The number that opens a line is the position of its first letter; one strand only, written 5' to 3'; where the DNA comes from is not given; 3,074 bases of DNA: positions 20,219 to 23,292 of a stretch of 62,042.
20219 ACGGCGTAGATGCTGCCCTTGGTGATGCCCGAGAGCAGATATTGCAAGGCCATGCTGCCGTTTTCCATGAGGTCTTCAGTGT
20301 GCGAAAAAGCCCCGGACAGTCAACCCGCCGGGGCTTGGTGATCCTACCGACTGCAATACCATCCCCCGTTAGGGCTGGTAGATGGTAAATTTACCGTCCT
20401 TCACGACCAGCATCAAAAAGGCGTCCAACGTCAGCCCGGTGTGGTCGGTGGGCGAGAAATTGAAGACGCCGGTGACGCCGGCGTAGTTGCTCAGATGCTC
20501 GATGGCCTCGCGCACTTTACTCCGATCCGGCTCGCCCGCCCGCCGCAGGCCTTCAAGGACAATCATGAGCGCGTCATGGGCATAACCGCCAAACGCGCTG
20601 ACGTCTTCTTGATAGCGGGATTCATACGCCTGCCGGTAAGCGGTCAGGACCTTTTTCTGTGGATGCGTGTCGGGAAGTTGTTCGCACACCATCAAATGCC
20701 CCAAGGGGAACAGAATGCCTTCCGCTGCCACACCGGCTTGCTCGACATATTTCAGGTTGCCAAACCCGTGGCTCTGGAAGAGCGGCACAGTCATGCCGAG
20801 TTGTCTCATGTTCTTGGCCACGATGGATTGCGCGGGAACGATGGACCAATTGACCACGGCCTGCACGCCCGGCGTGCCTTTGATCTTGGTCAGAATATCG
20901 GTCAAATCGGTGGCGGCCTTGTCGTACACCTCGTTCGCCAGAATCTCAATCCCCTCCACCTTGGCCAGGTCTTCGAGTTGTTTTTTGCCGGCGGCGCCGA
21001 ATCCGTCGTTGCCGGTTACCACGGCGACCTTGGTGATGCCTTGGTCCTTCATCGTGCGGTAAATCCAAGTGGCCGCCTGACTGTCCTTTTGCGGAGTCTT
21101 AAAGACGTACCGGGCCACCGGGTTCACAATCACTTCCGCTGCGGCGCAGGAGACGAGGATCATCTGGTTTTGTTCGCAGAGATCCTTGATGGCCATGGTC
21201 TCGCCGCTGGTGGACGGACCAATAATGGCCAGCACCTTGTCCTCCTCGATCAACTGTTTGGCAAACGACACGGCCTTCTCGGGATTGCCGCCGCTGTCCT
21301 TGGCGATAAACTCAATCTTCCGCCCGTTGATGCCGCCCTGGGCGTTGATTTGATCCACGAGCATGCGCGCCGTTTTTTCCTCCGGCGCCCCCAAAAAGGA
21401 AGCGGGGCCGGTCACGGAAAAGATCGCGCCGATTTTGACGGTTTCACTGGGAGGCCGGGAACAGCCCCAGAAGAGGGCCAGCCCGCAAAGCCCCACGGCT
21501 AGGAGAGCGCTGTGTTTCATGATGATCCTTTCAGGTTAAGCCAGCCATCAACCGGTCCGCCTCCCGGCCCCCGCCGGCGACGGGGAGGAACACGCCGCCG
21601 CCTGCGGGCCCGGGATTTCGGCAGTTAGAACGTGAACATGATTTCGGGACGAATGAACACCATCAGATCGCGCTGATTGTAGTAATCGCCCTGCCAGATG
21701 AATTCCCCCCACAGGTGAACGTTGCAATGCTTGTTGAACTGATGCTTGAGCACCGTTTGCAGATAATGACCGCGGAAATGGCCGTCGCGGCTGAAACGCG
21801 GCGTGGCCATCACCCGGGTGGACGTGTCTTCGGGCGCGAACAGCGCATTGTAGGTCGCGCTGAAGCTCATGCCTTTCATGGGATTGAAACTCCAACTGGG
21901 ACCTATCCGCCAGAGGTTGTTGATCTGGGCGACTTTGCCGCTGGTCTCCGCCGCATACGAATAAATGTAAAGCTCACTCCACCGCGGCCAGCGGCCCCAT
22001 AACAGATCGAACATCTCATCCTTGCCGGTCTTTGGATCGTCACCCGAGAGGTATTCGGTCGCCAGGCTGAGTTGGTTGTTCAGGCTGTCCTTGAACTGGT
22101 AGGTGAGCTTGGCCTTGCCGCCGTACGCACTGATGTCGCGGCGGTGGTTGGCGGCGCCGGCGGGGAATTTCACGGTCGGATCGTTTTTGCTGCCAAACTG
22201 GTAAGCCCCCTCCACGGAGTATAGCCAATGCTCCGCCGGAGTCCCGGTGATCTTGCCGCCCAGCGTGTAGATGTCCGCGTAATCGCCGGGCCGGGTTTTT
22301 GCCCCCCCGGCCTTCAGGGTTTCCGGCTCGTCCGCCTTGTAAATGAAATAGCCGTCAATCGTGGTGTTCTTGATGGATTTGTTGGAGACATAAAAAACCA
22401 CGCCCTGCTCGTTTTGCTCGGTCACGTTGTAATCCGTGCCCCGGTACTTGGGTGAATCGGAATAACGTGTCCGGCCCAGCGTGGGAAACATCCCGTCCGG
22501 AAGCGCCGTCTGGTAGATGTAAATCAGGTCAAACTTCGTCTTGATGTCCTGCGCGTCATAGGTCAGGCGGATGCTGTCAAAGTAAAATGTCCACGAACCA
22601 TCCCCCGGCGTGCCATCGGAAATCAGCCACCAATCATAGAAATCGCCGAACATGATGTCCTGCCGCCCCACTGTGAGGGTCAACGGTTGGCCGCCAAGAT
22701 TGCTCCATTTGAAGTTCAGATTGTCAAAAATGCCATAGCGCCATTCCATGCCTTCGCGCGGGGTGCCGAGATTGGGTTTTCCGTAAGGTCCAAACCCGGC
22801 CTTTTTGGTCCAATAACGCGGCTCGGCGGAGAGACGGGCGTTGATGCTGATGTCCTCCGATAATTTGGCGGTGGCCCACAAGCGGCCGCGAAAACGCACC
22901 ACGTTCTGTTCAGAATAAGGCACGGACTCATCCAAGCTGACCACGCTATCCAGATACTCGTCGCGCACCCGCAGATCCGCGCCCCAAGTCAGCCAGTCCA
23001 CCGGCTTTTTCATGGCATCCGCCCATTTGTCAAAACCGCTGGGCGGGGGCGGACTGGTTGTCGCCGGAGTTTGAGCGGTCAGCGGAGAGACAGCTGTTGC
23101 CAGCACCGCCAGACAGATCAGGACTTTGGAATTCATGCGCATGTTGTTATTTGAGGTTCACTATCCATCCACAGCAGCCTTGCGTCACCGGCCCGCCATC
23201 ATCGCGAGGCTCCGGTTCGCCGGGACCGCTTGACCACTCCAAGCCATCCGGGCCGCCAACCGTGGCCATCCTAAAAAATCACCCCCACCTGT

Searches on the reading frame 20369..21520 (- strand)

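Call 69: search_protein_families(library=pfam, proteins=[window:20369-21520:-], max_evalue=0.00001)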
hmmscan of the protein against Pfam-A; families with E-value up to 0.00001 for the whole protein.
window:20369-21520:- (383 aa): 3 families
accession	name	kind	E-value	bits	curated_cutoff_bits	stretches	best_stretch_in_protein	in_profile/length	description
PF13458.12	Peripla_BP_6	-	5.3e-61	207.6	31.7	1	27-376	1-342/343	Periplasmic binding protein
PF01094.35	ANF_receptor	-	2.2e-25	89.9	25.4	1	49-356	4-335/353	Receptor family ligand binding region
PF13433.12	Peripla_BP_5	-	1.2e-23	84.3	27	1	28-380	1-344/363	Periplasmic binding protein domain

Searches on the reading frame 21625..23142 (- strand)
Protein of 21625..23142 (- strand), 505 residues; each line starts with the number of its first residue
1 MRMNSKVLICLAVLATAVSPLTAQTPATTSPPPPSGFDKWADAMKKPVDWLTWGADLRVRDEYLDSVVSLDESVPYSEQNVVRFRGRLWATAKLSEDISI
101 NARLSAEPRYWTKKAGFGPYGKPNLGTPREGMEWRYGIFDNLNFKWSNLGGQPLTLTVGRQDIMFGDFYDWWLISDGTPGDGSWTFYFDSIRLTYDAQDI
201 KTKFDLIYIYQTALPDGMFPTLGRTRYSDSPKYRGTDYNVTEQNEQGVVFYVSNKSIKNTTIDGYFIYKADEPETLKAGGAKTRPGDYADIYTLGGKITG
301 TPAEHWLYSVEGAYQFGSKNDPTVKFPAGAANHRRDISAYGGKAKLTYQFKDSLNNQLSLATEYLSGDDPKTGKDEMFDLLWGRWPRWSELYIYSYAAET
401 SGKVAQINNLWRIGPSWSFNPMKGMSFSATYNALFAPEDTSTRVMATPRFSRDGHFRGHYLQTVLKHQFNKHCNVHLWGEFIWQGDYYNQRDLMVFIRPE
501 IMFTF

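Call 70: search_protein_families(library=pfam, proteins=[window:21625-23142:-], max_evalue=0.00001)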
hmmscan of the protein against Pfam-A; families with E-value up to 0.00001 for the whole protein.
window:21625-23142:- (505 aa): 1 family
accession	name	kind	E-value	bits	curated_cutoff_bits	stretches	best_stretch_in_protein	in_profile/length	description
PF13372.12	Alginate_exp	-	3.1e-14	53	25.2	1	244-491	155-384/395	Alginate export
